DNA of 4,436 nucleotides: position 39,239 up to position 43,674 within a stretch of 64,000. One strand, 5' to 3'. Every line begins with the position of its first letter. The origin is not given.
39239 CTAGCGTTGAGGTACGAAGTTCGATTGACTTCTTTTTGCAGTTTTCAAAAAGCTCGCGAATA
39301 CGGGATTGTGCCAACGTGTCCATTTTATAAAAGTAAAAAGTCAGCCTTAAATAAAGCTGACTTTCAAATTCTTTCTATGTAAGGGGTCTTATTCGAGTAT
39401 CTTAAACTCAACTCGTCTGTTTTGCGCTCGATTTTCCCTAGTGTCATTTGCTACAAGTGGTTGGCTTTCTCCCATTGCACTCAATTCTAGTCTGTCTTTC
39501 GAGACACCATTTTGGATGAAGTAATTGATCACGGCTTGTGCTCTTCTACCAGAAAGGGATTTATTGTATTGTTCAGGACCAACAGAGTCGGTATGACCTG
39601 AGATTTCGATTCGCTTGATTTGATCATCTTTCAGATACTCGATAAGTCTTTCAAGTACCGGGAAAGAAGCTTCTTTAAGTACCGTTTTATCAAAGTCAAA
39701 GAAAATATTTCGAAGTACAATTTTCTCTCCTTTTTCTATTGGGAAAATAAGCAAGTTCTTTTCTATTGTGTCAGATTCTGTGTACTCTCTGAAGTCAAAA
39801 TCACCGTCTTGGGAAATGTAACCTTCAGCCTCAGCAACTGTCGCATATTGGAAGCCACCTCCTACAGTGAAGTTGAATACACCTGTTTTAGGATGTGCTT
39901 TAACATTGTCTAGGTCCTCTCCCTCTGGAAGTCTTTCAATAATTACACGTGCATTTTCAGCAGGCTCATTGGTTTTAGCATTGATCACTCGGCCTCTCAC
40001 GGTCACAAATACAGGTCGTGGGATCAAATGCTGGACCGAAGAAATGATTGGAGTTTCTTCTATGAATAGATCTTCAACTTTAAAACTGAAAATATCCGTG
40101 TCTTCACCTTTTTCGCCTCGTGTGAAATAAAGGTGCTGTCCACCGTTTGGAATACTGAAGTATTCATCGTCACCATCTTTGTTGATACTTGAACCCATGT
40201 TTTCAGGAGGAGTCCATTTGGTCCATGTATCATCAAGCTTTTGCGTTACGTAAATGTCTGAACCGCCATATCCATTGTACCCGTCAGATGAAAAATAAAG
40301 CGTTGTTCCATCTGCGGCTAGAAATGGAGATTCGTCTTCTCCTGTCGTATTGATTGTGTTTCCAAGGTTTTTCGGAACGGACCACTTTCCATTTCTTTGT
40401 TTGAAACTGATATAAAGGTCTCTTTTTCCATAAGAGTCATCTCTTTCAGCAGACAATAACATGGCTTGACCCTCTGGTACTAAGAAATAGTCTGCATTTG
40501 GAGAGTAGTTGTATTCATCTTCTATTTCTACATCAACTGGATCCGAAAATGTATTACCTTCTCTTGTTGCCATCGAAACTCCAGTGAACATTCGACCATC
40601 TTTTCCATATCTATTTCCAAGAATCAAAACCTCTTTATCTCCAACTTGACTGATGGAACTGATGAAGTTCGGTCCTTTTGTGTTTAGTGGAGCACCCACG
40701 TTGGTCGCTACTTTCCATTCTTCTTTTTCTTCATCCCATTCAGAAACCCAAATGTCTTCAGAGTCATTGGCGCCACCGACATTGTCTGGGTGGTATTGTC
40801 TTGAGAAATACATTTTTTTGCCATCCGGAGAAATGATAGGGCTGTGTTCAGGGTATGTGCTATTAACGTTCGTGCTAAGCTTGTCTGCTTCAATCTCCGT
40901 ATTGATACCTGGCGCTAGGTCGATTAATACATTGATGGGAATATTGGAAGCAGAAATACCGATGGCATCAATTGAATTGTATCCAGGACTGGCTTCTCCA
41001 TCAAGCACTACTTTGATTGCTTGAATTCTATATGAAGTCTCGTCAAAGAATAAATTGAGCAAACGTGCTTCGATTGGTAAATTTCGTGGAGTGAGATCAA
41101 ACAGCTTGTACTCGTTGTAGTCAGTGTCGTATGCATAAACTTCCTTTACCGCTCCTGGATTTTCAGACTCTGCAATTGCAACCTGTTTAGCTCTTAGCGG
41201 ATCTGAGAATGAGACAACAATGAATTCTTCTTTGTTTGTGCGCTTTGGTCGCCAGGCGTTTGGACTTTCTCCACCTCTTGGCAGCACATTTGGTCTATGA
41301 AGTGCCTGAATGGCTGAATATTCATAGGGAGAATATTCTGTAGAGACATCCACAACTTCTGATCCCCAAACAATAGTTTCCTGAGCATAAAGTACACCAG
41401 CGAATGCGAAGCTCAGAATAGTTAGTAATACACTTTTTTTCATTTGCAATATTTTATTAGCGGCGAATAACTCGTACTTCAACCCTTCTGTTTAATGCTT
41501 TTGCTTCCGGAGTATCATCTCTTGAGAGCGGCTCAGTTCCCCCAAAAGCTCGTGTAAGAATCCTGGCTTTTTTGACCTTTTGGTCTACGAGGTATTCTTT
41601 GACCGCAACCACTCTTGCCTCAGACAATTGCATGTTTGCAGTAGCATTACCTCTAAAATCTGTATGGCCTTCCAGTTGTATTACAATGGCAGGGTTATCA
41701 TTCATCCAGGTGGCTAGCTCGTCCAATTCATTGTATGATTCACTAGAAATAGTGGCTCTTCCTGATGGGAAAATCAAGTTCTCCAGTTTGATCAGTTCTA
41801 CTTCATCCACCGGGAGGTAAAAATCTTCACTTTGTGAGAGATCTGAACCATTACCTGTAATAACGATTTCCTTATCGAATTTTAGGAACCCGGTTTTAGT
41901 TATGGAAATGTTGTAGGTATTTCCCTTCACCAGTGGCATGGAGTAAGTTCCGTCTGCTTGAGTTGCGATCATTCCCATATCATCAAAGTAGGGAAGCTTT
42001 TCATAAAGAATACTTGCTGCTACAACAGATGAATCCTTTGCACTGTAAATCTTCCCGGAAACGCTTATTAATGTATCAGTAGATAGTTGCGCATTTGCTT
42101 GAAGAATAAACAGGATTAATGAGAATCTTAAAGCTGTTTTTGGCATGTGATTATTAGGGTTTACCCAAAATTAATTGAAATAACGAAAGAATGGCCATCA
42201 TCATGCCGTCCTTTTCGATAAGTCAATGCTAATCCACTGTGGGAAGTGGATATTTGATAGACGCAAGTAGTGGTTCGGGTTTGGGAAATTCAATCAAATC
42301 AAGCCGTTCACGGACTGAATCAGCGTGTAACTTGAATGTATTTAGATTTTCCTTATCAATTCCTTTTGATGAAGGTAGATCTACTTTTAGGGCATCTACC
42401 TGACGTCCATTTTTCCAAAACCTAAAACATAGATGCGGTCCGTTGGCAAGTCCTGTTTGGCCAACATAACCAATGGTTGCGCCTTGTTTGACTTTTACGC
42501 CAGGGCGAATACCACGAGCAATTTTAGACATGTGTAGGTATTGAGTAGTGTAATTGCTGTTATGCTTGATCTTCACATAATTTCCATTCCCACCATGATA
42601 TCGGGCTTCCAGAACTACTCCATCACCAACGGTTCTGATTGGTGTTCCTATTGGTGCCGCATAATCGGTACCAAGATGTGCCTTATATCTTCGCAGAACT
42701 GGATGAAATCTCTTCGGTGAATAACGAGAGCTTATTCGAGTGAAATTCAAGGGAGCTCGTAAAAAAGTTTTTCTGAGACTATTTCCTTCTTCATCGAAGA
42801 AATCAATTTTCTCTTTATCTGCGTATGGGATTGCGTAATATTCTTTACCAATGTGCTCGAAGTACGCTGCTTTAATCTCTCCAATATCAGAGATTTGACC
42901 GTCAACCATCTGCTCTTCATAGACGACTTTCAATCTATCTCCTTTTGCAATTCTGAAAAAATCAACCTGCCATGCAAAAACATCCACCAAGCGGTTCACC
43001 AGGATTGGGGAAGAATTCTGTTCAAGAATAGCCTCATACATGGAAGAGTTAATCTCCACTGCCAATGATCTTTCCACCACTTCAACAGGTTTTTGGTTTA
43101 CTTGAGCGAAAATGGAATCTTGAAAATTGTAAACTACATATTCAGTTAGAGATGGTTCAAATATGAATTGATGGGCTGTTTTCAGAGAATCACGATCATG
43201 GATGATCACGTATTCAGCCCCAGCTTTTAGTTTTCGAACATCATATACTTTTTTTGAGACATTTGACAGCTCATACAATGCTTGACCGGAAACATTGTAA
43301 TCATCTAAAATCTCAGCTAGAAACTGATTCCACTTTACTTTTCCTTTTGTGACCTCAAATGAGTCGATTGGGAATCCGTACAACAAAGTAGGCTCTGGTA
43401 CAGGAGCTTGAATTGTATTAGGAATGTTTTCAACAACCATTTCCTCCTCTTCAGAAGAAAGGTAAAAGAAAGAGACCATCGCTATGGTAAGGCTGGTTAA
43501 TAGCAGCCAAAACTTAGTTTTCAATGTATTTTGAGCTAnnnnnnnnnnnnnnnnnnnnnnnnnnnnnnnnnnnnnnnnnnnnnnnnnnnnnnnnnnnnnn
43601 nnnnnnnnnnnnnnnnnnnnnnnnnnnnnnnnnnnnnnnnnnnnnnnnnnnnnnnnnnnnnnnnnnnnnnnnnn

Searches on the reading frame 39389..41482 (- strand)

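Call 71: search_protein_families(library=ncbifam, proteins=[window:39389-41482:-], max_evalue=0.00001)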
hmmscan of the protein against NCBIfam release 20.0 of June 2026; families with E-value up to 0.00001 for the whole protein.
window:39389-41482:- (697 aa): 36 families (the best 25 are shown)
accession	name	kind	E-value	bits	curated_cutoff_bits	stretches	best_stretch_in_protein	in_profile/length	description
NF053607.1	CHU_0125_OmpA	equivalog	3.8e-66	223.9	620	1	277-697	226-638/639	CHU_0125 family OmpA-like outer membrane integrity protein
NF052230.1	T9SS_PorE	exception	4.5e-57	193.7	600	1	204-679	153-603/648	PorE family type IX secretion system protein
NF053611.1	YiaD_Gzip_OmpA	equivalog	1.9e-33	115.9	175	1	591-695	102-206/206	YiaD family glycine zipper/OmpA-like lipoprotein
NF053612.1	anchor_PA1041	equivalog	6.3e-32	111.4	250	1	582-695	119-235/236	PA1041 family peptidoglycan-binding anchor lipoprotein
NF045787.1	OmpABordt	equivalog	1e-28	100.4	200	1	586-696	79-190/194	outer membrane protein OmpA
NF033763.1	exchanger_TraB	exception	2.7e-25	88.3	700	1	585-696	385-498/522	outer membrane exchange protein TraB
NF053585.1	OMP_LP_YfiB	equivalog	4.4e-25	88.4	128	1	592-692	57-157/163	outer membrane lipoprotein YfiB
NF053613.1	OMP_toxin_LptF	equivalog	2.8e-23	82.9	400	1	582-695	132-245/256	lipotoxin F family OmpA-related lipoprotein LptF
TIGR02802.1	Pal_lipo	equivalog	4.4e-23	81.4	125.35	1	593-694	2-103/104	peptidoglycan-associated lipoprotein Pal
NF007804.1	PRK10510.1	equivalog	2.9e-18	66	307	1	584-693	102-214/219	OmpA family lipoprotein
NF006508.0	PRK08944.1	subfamily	5e-17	62.1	259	1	595-695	183-287/304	MotB family protein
TIGR03350.1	type_VI_ompA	equivalog_domain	5.1e-17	62.1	139.8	1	594-694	33-136/137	type VI secretion system protein TssL, long form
TIGR03789.1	pdsO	hypoth_equivalog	1.2e-15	57.9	152.2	1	609-694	157-242/243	sortase-associated OmpA-like protein PdsO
NF006541.1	PRK09038.1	equivalog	2.9e-15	56.6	283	1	591-695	141-248/253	flagellar motor protein MotD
NF008071.1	PRK10808.1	equivalog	7.2e-15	55.2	277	1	592-687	232-329/358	porin OmpA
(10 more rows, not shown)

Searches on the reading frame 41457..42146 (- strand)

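Call 71: search_protein_families(library=ncbifam, proteins=[window:41457-42146:-], max_evalue=0.00001)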
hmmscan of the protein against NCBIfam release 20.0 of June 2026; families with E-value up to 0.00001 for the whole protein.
window:41457-42146:- (229 aa): 36 families (the best 25 are shown)
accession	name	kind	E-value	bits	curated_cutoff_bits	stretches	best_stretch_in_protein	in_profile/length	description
NF053611.1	YiaD_Gzip_OmpA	equivalog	3.1e-29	102.2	175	1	115-226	95-206/206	YiaD family glycine zipper/OmpA-like lipoprotein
TIGR03789.1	pdsO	hypoth_equivalog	1.1e-24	87.5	152.2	1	123-225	140-242/243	sortase-associated OmpA-like protein PdsO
NF052230.1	T9SS_PorE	exception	1.7e-24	86.1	600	1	29-206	425-599/648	PorE family type IX secretion system protein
NF053607.1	CHU_0125_OmpA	equivalog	1.9e-20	73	620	1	60-227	458-637/639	CHU_0125 family OmpA-like outer membrane integrity protein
NF053613.1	OMP_toxin_LptF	equivalog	4.1e-20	72.5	400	1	118-226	137-245/256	lipotoxin F family OmpA-related lipoprotein LptF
NF053612.1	anchor_PA1041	equivalog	6.2e-20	72.1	250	1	114-226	120-235/236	PA1041 family peptidoglycan-binding anchor lipoprotein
NF033763.1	exchanger_TraB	exception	4.2e-19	67.9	700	1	116-226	386-497/522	outer membrane exchange protein TraB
NF045787.1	OmpABordt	equivalog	7.9e-18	64.8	200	1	126-227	89-190/194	outer membrane protein OmpA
TIGR02802.1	Pal_lipo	equivalog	1.1e-16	60.8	125.35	1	126-225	4-103/104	peptidoglycan-associated lipoprotein Pal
NF053585.1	OMP_LP_YfiB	equivalog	9.7e-16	58.1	128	1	107-226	41-160/163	outer membrane lipoprotein YfiB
TIGR03350.1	type_VI_ompA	equivalog_domain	3.8e-15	56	139.8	1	122-226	30-137/137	type VI secretion system protein TssL, long form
NF007804.1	PRK10510.1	equivalog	1.4e-14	54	307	1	116-225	106-215/219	OmpA family lipoprotein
NF006541.1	PRK09038.1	equivalog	1e-13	51.5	283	1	122-227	141-249/253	flagellar motor protein MotD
NF005382.1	PRK06925.1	equivalog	2.8e-13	50.6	264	1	116-224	109-221/225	flagellar motor protein MotS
NF006543.0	PRK09039.1-2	equivalog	2.9e-13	50.3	305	1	123-228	233-349/350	peptidoglycan -binding protein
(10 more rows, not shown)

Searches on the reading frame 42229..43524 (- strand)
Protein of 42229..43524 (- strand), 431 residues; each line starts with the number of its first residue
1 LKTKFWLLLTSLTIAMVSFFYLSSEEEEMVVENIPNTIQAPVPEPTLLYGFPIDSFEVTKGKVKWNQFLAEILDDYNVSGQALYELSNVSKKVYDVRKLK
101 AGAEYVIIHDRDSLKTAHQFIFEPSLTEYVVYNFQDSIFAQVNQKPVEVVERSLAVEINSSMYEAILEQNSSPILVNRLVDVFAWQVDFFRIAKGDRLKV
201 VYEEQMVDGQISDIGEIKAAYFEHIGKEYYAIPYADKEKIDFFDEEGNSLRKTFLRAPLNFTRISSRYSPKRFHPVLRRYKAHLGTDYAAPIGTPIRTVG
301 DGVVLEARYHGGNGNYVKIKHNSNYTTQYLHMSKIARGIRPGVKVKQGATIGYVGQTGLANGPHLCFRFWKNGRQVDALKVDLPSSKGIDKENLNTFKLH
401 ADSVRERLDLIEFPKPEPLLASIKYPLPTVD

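Call 71: search_protein_families(library=ncbifam, proteins=[window:42229-43524:-], max_evalue=0.00001)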
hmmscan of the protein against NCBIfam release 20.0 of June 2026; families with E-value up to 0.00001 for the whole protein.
window:42229-43524:- (431 aa): 9 families
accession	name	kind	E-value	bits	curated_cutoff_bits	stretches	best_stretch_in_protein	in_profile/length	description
NF053824.1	PdgNdpepShyC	equivalog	3.9e-76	256.7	700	1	58-409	72-420/429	peptidoglycan DD-endopeptidase ShyC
NF053825.1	PdgNdpepShyA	equivalog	4.6e-58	196.9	700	1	63-406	76-417/425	peptidoglycan DD-endopeptidase ShyA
NF008652.0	PRK11649.1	equivalog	1.7e-57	195.1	341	1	68-403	105-431/439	murein DD-endopeptidase MepM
NF052530.1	Heli_ShapePgp3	exception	2.8e-20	72.6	300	1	248-380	135-262/270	peptidoglycan metallopeptidase Pgp3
NF052336.1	PdgHdaseHSB100310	equivalog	3.4e-12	46.4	500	1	281-376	55-148/316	peptidoglycan hydrolase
NF050804.1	CellDivDipMCaul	equivalog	3.6e-10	39.3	900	1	285-368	530-612/634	cell division endopeptidase DipM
NF052529.1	PG_M23_Pgp6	exception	7.4e-08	31.5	600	1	283-375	335-425/452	peptidoglycan metallopeptidase Pgp6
NF040883.1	amid_act_ActS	equivalog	5.4e-07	29.1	375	1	285-377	138-228/242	amidase activator ActS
NF041208.1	celldiv_DipM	equivalog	1.5e-06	27.7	740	1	285-378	321-413/419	cell division endopeptidase DipM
